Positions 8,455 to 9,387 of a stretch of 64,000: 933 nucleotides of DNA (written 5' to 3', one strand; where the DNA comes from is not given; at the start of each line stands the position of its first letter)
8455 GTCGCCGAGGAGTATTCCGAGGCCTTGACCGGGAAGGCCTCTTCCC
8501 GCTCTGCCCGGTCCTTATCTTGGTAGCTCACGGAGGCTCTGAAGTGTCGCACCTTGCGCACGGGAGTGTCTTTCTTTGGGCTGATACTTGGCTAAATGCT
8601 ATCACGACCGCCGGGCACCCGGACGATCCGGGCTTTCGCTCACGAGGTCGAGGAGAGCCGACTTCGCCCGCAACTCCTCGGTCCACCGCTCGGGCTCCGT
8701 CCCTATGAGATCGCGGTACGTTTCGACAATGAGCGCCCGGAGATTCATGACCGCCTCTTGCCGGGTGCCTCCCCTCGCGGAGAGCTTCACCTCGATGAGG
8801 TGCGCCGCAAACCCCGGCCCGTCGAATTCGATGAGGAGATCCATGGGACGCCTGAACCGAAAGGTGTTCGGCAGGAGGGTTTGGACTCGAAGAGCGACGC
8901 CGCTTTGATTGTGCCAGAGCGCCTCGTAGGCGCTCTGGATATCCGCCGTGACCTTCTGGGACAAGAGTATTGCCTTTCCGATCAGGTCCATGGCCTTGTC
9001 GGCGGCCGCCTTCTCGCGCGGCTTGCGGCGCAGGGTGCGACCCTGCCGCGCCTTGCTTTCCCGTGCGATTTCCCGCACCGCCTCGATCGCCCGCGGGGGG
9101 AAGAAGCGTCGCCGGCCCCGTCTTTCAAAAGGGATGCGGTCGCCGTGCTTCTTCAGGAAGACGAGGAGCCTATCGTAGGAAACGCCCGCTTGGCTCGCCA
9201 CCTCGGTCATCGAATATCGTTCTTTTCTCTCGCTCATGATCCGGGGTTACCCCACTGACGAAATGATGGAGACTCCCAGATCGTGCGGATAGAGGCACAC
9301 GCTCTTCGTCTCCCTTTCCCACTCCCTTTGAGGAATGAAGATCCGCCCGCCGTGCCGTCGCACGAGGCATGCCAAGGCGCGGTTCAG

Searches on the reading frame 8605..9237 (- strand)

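Call 6: search_protein_families(library=pfam, proteins=[window:8605-9237:-], max_evalue=0.01)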
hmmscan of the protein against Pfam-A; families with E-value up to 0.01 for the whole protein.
window:8605-9237:- (211 aa): 1 family
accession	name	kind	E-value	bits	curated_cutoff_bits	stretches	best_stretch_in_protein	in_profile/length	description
PF13411.12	MerR_1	-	0.00032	21.2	21.6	1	8-58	1-50/69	MerR HTH family regulatory protein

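Call 64: search_protein_families(library=phrogs, proteins=[window:8605-9237:-], max_evalue=0.001)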
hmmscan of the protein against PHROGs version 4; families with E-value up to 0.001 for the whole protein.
window:8605-9237:- (211 aa): 0 families
